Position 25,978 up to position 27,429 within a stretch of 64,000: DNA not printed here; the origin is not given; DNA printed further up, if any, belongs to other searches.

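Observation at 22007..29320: NodB/NodC-like deacetylase-synthase pair in a membrane glycoconjugate operon with a flippase-like protein, two further glycosyltransferases, a PHP phosphoesterase, a small barrel and an M50 protease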

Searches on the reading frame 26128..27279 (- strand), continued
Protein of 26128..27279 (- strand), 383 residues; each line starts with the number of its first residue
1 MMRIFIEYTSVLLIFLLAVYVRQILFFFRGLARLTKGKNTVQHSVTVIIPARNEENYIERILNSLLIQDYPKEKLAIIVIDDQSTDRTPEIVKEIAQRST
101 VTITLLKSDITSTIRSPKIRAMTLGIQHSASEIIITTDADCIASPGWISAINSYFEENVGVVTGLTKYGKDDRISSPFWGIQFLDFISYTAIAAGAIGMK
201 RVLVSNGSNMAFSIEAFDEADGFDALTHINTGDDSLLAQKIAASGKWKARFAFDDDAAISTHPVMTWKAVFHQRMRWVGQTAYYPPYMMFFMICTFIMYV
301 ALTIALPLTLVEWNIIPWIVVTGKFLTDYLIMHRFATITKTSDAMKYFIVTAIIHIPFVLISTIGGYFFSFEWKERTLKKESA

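Call 44: search_protein_families(library=ncbifam, proteins=[L014:12562-13632:+, L014:15523-16554:+, L015:12990-14108:+, L013:12953-13930:+, L013:7866-8906:+, L083:11230-12267:+], max_evalue=0.0001)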
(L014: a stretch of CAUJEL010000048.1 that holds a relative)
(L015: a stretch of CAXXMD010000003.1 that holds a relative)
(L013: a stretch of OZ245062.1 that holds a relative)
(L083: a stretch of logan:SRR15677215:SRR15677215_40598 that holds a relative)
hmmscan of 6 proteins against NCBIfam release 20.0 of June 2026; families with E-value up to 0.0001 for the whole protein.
L014:12562-13632:+ (356 aa): 18 families
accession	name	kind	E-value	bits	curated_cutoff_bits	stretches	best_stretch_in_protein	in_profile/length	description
TIGR03961.1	rSAM_PTO1314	hypoth_equivalog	6.7e-13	48.6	306.05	1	28-201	27-188/332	PTO1314 family radical SAM protein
TIGR02109.1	PQQ_syn_pqqE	equivalog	1.5e-09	37.3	381.35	1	28-195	11-173/358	pyrroloquinoline quinone biosynthesis protein PqqE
TIGR04546.1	rSAM_ahbC_deAc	equivalog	2.1e-09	36.7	650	1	29-194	44-203/390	12,18-didecarboxysiroheme deacetylase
TIGR04403.1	rSAM_skfB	equivalog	2.8e-09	36.3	300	1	23-194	103-267/402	sporulation killing factor system radical SAM maturase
TIGR04317.1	W_rSAM_matur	equivalog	3.5e-09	36.2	380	1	28-270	8-247/349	tungsten cofactor oxidoreductase radical SAM maturase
TIGR04053.2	TIGR04053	equivalog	4.5e-09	36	395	1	30-220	14-200/366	TIGR04053 family radical SAM/SPASM domain-containing protein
TIGR04082.1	rSAM_for_selen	equivalog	1.2e-08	34.2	350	1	30-320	205-490/516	thio(seleno)oxazole modification radical SAM maturase SbtM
NF012164.0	AlbA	equivalog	2.7e-08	32.7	850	1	21-302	110-380/442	subtilosin maturase AlbA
TIGR03962.1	mycofact_rSAM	equivalog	8.3e-08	31.8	265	1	29-198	17-180/339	mycofactocin radical SAM maturase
TIGR04340.1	rSAM_ACGX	hypoth_equivalog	2e-07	30.5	400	0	27-189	6-167/341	radical SAM/SPASM domain protein, ACGX system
TIGR04251.1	SCM_rSAM_ScmF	equivalog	2.2e-07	30.6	400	1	29-198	9-176/353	SynChlorMet cassette radical SAM/SPASM protein ScmF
TIGR04051.1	rSAM_NirJ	equivalog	2.5e-07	30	515.45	1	30-193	8-165/354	heme d1 biosynthesis radical SAM protein NirJ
TIGR04054.1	rSAM_NirJ1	equivalog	6.4e-07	28.3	650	1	30-188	42-194/387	putative heme d1 biosynthesis radical SAM protein NirJ1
NF033640.1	N_Twi_rSAM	subfamily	2.7e-06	26.7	170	1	76-217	179-317/398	twitch domain-containing radical SAM protein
TIGR04311.1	rSAM_Geo_metal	subfamily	8.7e-06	25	400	1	28-197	7-180/423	radical SAM/SPASM family putative metalloenzyme maturase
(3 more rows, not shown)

L014:15523-16554:+ (343 aa): 46 families (the best 25 are shown)
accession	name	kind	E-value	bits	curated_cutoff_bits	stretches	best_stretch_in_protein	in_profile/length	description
TIGR03961.1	rSAM_PTO1314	hypoth_equivalog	6.1e-26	91.5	306.05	1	8-301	25-318/332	PTO1314 family radical SAM protein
TIGR04251.1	SCM_rSAM_ScmF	equivalog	1.4e-21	77.3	400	1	8-167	6-173/353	SynChlorMet cassette radical SAM/SPASM protein ScmF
NF049973.1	radical_Rv1681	equivalog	1.8e-21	76.4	380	1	8-167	74-238/326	Rv1681 family radical SAM protein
NF045574.1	sacti_mat_StsB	exception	3.5e-21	75.6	625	1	8-167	97-260/466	StsB family radical SAM/SPASM domain sactipeptide maturase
TIGR02666.1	moaA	equivalog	3.1e-19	69.1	284.05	1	12-142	16-157/336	GTP 3',8-cyclase MoaA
NF038283.1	viperin_w_prok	equivalog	6.9e-18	64.8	180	1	8-119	4-125/281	viperin family antiviral radical SAM protein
TIGR02668.1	moaA_archaeal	equivalog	7.2e-18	64.6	325.25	1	9-198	13-212/303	GTP 3',8-cyclase MoaA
NF001199.0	PRK00164.2-1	equivalog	5.7e-17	61.8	231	1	11-181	17-193/308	GTP 3',8-cyclase MoaA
TIGR04466.1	rSAM_BlsE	equivalog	1.2e-16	61.1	400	1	10-155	7-154/327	cytosylglucuronate decarboxylase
TIGR04317.1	W_rSAM_matur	equivalog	6.7e-16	58.3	380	1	12-247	10-260/349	tungsten cofactor oxidoreductase radical SAM maturase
TIGR04545.1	rSAM_ahbD_hemeb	equivalog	3.4e-15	56.3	500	1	10-168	4-167/339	heme b synthase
TIGR04053.2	TIGR04053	equivalog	1.2e-14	54.4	395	1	5-170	7-180/366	TIGR04053 family radical SAM/SPASM domain-containing protein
TIGR04546.1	rSAM_ahbC_deAc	equivalog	1.5e-14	53.6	650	1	10-161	43-198/390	12,18-didecarboxysiroheme deacetylase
TIGR04347.1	pseudo_SAM_Halo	equivalog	1.7e-14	53.9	525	1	10-160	42-196/390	TIGR04347 family pseudo-SAM/SPASM protein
TIGR04054.1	rSAM_NirJ1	equivalog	4.6e-14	51.8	650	1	10-160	40-194/387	putative heme d1 biosynthesis radical SAM protein NirJ1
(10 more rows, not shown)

L015:12990-14108:+ (372 aa): 52 families (the best 25 are shown)
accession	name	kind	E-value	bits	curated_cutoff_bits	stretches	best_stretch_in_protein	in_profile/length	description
TIGR04251.1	SCM_rSAM_ScmF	equivalog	3e-24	86.1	400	1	32-198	6-177/353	SynChlorMet cassette radical SAM/SPASM protein ScmF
TIGR03961.1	rSAM_PTO1314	hypoth_equivalog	3.8e-23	82.3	306.05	1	29-321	22-311/332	PTO1314 family radical SAM protein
TIGR02666.1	moaA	equivalog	6.9e-22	77.8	284.05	1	36-192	16-182/336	GTP 3',8-cyclase MoaA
TIGR02668.1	moaA_archaeal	equivalog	3.1e-20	72.3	325.25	1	33-198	13-182/303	GTP 3',8-cyclase MoaA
NF001199.0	PRK00164.2-1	equivalog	1.7e-19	70.1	231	1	35-200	17-185/308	GTP 3',8-cyclase MoaA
NF049973.1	radical_Rv1681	equivalog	3.8e-19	68.8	380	1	32-195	74-239/326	Rv1681 family radical SAM protein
NF038283.1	viperin_w_prok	equivalog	4.4e-18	65.4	180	1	32-145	4-124/281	viperin family antiviral radical SAM protein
NF045574.1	sacti_mat_StsB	exception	7.4e-18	64.6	625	1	13-195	80-261/466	StsB family radical SAM/SPASM domain sactipeptide maturase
TIGR04347.1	pseudo_SAM_Halo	equivalog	2.3e-17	63.3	525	1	34-194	42-203/390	TIGR04347 family pseudo-SAM/SPASM protein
TIGR04317.1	W_rSAM_matur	equivalog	9e-17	61.2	380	1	36-199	10-180/349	tungsten cofactor oxidoreductase radical SAM maturase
TIGR04055.1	rSAM_NirJ2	equivalog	1.8e-16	60.6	500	1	34-195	4-166/326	putative heme d1 biosynthesis radical SAM protein NirJ2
NF050035.1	rSAM_WgK_link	exception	3.9e-16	59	650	1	28-196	7-177/367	radical SAM/SPASM peptide maturase WgkB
TIGR02495.1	NrdG2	equivalog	8.5e-16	57.9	131.15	1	40-148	26-133/193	anaerobic ribonucleoside-triphosphate reductase activating protein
TIGR03962.1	mycofact_rSAM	equivalog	5.9e-15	55.3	265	1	28-199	10-182/339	mycofactocin radical SAM maturase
TIGR02109.1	PQQ_syn_pqqE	equivalog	1.1e-13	50.8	381.35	1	28-194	5-173/358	pyrroloquinoline quinone biosynthesis protein PqqE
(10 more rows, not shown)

L013:12953-13930:+ (325 aa): 53 families (the best 25 are shown)
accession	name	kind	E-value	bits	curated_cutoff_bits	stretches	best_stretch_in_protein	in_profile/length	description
TIGR02668.1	moaA_archaeal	equivalog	3.7e-22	78.7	325.25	1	8-168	15-180/303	GTP 3',8-cyclase MoaA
NF001199.0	PRK00164.2-1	equivalog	5.3e-22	78.3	231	1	9-170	18-182/308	GTP 3',8-cyclase MoaA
NF038283.1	viperin_w_prok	equivalog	6.4e-21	74.7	180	1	4-136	3-142/281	viperin family antiviral radical SAM protein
TIGR02666.1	moaA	equivalog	1.3e-20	73.7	284.05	1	9-138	16-153/336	GTP 3',8-cyclase MoaA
TIGR03961.1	rSAM_PTO1314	hypoth_equivalog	6.2e-20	71.7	306.05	1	4-292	24-308/332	PTO1314 family radical SAM protein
NF045574.1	sacti_mat_StsB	exception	1.6e-17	63.6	625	1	6-221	99-313/466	StsB family radical SAM/SPASM domain sactipeptide maturase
TIGR04054.1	rSAM_NirJ1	equivalog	4e-17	61.9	650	1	7-168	40-202/387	putative heme d1 biosynthesis radical SAM protein NirJ1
TIGR04546.1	rSAM_ahbC_deAc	equivalog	4.1e-17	62.1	650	1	7-172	43-209/390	12,18-didecarboxysiroheme deacetylase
TIGR04251.1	SCM_rSAM_ScmF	equivalog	2.8e-16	59.9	400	1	7-163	8-169/353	SynChlorMet cassette radical SAM/SPASM protein ScmF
TIGR04545.1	rSAM_ahbD_hemeb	equivalog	3.2e-16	59.7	500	1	6-165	3-164/339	heme b synthase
TIGR04317.1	W_rSAM_matur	equivalog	1.1e-15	57.7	380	1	9-168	10-176/349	tungsten cofactor oxidoreductase radical SAM maturase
TIGR04055.1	rSAM_NirJ2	equivalog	4.2e-15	56.1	500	1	7-136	4-134/326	putative heme d1 biosynthesis radical SAM protein NirJ2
TIGR04051.1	rSAM_NirJ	equivalog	1.9e-14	53.4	515.45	1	9-168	8-168/354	heme d1 biosynthesis radical SAM protein NirJ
TIGR04053.2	TIGR04053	equivalog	3.5e-14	52.8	395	1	7-168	12-178/366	TIGR04053 family radical SAM/SPASM domain-containing protein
NF049973.1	radical_Rv1681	equivalog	1.6e-13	50.3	380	1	8-165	77-236/326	Rv1681 family radical SAM protein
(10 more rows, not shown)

L013:7866-8906:+ (346 aa): 42 families (the best 25 are shown)
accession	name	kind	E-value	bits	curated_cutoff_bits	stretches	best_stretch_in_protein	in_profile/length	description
TIGR04317.1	W_rSAM_matur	equivalog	2.8e-35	122.1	380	1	53-336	7-314/349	tungsten cofactor oxidoreductase radical SAM maturase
TIGR04311.1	rSAM_Geo_metal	subfamily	1.4e-29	103.4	400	2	49-239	2-192/423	radical SAM/SPASM family putative metalloenzyme maturase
TIGR02109.1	PQQ_syn_pqqE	equivalog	7.1e-21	74.5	381.35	1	47-317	4-287/358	pyrroloquinoline quinone biosynthesis protein PqqE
TIGR04055.1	rSAM_NirJ2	equivalog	2.6e-20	73.2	500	1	53-224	3-166/326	putative heme d1 biosynthesis radical SAM protein NirJ2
TIGR04054.1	rSAM_NirJ1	equivalog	1.4e-19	70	650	1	56-232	42-210/387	putative heme d1 biosynthesis radical SAM protein NirJ1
TIGR04051.1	rSAM_NirJ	equivalog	9.3e-19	67.6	515.45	1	57-233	9-177/354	heme d1 biosynthesis radical SAM protein NirJ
TIGR04545.1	rSAM_ahbD_hemeb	equivalog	4.1e-18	65.9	500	1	55-224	5-167/339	heme b synthase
TIGR04321.1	spiroSPASM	subfamily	7.3e-17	61.2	250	2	45-223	226-409/510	spiro-SPASM protein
TIGR04546.1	rSAM_ahbC_deAc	equivalog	1.7e-16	60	650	1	56-232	45-213/390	12,18-didecarboxysiroheme deacetylase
TIGR04347.1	pseudo_SAM_Halo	equivalog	8.6e-16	58.2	525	1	56-240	44-220/390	TIGR04347 family pseudo-SAM/SPASM protein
NF050035.1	rSAM_WgK_link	exception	4.8e-15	55.4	650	1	49-229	8-181/367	radical SAM/SPASM peptide maturase WgkB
TIGR03962.1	mycofact_rSAM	equivalog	8.8e-15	54.7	265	1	49-224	11-178/339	mycofactocin radical SAM maturase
NF045574.1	sacti_mat_StsB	exception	1.1e-14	54.1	625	1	57-230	103-267/466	StsB family radical SAM/SPASM domain sactipeptide maturase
NF033640.1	N_Twi_rSAM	subfamily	3.6e-14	52.7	170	2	270-337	5-71/398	twitch domain-containing radical SAM protein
TIGR04133.1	rSAM_w_lipo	hypoth_equivalog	4.4e-12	45.6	425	1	54-231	28-201/350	TIGR04133 family radical SAM/SPASM protein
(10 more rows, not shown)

L083:11230-12267:+ (345 aa): 22 families
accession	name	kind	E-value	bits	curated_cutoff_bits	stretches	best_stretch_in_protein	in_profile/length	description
TIGR03961.1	rSAM_PTO1314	hypoth_equivalog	3.4e-17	62.7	306.05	1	29-136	21-126/332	PTO1314 family radical SAM protein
TIGR03962.1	mycofact_rSAM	equivalog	5e-11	42.4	265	1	24-136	5-119/339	mycofactocin radical SAM maturase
TIGR04051.1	rSAM_NirJ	equivalog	5.3e-10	38.8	515.45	1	40-145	11-119/354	heme d1 biosynthesis radical SAM protein NirJ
TIGR04053.2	TIGR04053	equivalog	7e-10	38.7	395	1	30-137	7-120/366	TIGR04053 family radical SAM/SPASM domain-containing protein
TIGR04304.1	GeoRSP_SPASM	equivalog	2.5e-09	36.7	300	1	78-292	37-262/293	GeoRSP system SPASM domain protein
TIGR04054.1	rSAM_NirJ1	equivalog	8.1e-09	34.6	650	1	7-136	11-144/387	putative heme d1 biosynthesis radical SAM protein NirJ1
TIGR04545.1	rSAM_ahbD_hemeb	equivalog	1.4e-08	34.6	500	1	36-138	5-110/339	heme b synthase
NF038283.1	viperin_w_prok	equivalog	1.6e-08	34.1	180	1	37-136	8-116/281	viperin family antiviral radical SAM protein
TIGR02109.1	PQQ_syn_pqqE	equivalog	1.1e-06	27.9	381.35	1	36-135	12-114/358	pyrroloquinoline quinone biosynthesis protein PqqE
TIGR02668.1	moaA_archaeal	equivalog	1.6e-06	27.4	325.25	1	36-109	15-92/303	GTP 3',8-cyclase MoaA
TIGR04055.1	rSAM_NirJ2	equivalog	2.1e-06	27.5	500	1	36-117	5-88/326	putative heme d1 biosynthesis radical SAM protein NirJ2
TIGR04317.1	W_rSAM_matur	equivalog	3.8e-06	26.3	380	1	39-137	12-113/349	tungsten cofactor oxidoreductase radical SAM maturase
NF050035.1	rSAM_WgK_link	exception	4.2e-06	26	650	1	29-135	7-117/367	radical SAM/SPASM peptide maturase WgkB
TIGR04303.1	GeoRSP_rSAM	equivalog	4.3e-06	26.5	400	1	30-97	4-71/325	GeoRSP system radical SAM/SPASM protein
NF045574.1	sacti_mat_StsB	exception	4.8e-06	25.7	625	1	36-138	101-205/466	StsB family radical SAM/SPASM domain sactipeptide maturase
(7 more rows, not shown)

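Call 79: search_dna_similar(query=window:26128-27279:-, collection=plasmids, mode=protein, max_evalue=0.00001, max_rows=25)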
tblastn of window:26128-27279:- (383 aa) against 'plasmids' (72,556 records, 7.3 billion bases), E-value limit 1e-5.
Records with a match: 184; places in all: 192; records where one place covers at least 80% of the query: 5.
Best place of each record, by identity: <60% 184.
By first word of the organism name: Sinorhizobium 23; Bacillus 22; Priestia 13; Sulfitobacter 8; Sphingobium 8; Lactococcus 7; Acinetobacter 7; Rhizobium 6; Cupriavidus 5; Novosphingobium 5; and 51 more.
By predicted mobility (MOB-suite, as given by PLSDB): non-mobilizable 107; mobilizable 50; conjugative 27.
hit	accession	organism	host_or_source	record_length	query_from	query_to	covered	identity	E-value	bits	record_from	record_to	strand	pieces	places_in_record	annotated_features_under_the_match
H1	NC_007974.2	Cupriavidus metallidurans CH34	-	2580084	16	305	76%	26.6%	9e-9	65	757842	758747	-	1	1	none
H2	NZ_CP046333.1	Cupriavidus metallidurans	sedimentation pond in a zinc factory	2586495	16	305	76%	26.6%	9e-9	65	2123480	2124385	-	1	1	none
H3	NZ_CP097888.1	Staphylococcus arlettae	Homo sapiens,Conjunctival secretion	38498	27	360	87%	23.0%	3e-6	57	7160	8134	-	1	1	icaA: poly-beta-1,6 N-acetyl-D-glucosamine synthase IcaA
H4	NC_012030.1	Halorubrum lacusprofundi ATCC 49239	-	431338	44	321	73%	27.5%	1e-14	83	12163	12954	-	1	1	glycosyltransferase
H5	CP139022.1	Flammeovirgaceae bacterium SG7u.111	Seagrass,tissue sample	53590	45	320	72%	27.3%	7e-11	72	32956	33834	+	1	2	glycosyltransferase family 2 protein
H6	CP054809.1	Staphylococcus cohnii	Homo sapiens,clinical isolate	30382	27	360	87%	22.4%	3e-6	57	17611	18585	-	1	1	pgaC: poly-beta-1,6 N-acetyl-D-glucosamine synthase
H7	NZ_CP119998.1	Staphylococcus cohnii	Canis lupus familiaris,cell ...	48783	27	360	87%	22.4%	3e-6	57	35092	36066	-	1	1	icaA: poly-beta-1,6 N-acetyl-D-glucosamine synthase IcaA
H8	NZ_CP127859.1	Kocuria rosea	single cell culture,deep sea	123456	45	321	72%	27.0%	3e-15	85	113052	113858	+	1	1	bifunctional polysaccharide deacetylase/glycosyltransferase family 2 ...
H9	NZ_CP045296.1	Paenibacillus cellulositrophicus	cell culture,Thai soil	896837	4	316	82%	23.8%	5e-10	69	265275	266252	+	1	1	glycosyltransferase family 2 protein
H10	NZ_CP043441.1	Cupriavidus campinensis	cell culture,soil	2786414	16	305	76%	25.6%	3e-8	63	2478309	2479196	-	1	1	none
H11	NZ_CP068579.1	Staphylococcus equorum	Cell,Jeotgal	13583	27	360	87%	22.2%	5e-6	56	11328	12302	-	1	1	icaA: poly-beta-1,6 N-acetyl-D-glucosamine synthase IcaA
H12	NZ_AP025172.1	Cupriavidus sp. P-10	-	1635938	44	318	72%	26.3%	4e-6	57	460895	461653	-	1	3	none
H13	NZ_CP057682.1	Escherichia fergusonii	culture,Pooled sheep faecal samples ...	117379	29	316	75%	25.1%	1e-8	64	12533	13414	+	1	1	glycosyltransferase family 2 protein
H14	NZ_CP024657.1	Bacillus cereus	-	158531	1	277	72%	26.0%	3e-8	63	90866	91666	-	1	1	pgaC: poly-beta-1,6-N-acetyl-D-glucosamine synthase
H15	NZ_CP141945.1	Novosphingobium sp. RL4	Rheum palmatum L.,Single ...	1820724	38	277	63%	29.5%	3e-13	79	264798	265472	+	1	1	none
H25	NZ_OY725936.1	Bacteroides finegoldii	-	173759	45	305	68%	26.0%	1e-16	89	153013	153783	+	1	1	glycosyltransferase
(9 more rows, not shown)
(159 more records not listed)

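Call 89: get_annotated_region(hit=H3, flank=4000)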
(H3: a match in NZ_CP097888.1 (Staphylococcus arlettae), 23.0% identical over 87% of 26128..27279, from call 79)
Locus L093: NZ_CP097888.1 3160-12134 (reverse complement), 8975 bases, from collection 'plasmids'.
description: Staphylococcus arlettae strain SA283 plasmid pSA283-1, complete sequence
organism: Staphylococcus arlettae (NCBI taxid 29378)
taxonomy: Bacteria; Bacillota; Bacilli; Bacillales; Staphylococcaceae; Staphylococcus; Staphylococcus arlettae
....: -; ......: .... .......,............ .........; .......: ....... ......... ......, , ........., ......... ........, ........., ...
typing (MOB-suite, as given by PLSDB): non-mobilizable; replicon rep_cluster_1110
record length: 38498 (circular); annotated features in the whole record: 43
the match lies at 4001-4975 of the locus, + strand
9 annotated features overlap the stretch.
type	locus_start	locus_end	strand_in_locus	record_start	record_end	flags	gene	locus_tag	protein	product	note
CDS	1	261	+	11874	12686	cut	-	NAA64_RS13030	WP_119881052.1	AAA family ATPase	-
CDS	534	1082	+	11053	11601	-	-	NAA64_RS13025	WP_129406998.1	recombinase family protein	GO:0006310 - DNA recombination [Evidence IEA]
CDS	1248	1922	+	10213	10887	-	-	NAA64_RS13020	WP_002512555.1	IS6 family transposase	-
CDS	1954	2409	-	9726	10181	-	-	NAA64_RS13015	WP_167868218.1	P-loop NTPase fold protein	-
CDS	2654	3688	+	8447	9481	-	-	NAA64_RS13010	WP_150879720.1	family 20 glycosylhydrolase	GO:0005975 - carbohydrate metabolic process [Evidence IEA]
CDS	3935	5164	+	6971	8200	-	icaA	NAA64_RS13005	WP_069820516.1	poly-beta-1,6 N-acetyl-D-glucosamine synthase IcaA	-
CDS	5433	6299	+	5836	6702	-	icaB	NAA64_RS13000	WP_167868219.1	intercellular adhesin biosynthesis polysaccharide N-deacetylase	GO:0045226 - extracellular polysaccharide biosynthetic process [Evidence IEA]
CDS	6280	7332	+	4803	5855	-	icaC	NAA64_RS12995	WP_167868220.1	polysaccharide intercellular adhesin biosynthesis/export protein IcaC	-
CDS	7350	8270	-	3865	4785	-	-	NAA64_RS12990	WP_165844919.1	family 20 glycosylhydrolase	GO:0005975 - carbohydrate metabolic process [Evidence IEA]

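Call 90: get_annotated_region(hit=H25, flank=7000)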
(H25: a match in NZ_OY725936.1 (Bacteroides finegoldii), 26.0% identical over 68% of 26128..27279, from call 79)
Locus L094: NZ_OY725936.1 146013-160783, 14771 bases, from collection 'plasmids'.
description: Bacteroides finegoldii strain Bacteroides finegoldii TSDC17.2-1.1 plasmid 34, complete sequence
organism: Bacteroides finegoldii (NCBI taxid 338188)
taxonomy: Bacteria; Bacteroidota; Bacteroidia; Bacteroidales; Bacteroidaceae; Bacteroides; Bacteroides finegoldii
host: -; source: -; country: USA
typing (MOB-suite, as given by PLSDB): non-mobilizable
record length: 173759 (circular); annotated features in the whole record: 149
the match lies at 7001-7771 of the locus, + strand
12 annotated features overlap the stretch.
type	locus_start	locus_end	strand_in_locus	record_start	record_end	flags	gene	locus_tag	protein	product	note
CDS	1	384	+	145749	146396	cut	bioD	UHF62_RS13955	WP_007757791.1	dethiobiotin synthase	GO:0009102 - biotin biosynthetic process [Evidence IEA]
CDS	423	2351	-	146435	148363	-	-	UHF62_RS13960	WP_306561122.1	PAS domain-containing sensor histidine kinase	-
CDS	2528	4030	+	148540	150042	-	-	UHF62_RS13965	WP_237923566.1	L-lactate permease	-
CDS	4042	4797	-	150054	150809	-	-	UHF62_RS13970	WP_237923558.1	potassium channel family protein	GO:0034220 - monoatomic ion transmembrane transport [Evidence IEA]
CDS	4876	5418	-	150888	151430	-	-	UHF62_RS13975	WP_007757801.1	hypothetical protein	-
CDS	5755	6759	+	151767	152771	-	-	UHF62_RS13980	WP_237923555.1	AI-2E family transporter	GO:1905887 - autoinducer AI-2 transmembrane transport [Evidence IEA]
CDS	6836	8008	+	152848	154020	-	-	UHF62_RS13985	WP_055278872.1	glycosyltransferase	-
CDS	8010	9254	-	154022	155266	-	-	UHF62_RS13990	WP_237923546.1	FtsX-like permease family protein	-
CDS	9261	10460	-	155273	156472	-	-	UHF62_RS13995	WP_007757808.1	pyridoxal phosphate-dependent aminotransferase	-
CDS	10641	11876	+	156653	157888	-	-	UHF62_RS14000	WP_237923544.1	fucose isomerase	-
CDS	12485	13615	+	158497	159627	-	-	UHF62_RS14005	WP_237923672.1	glycoside hydrolase family protein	-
CDS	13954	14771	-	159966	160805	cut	-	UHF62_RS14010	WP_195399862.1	histidinol-phosphatase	-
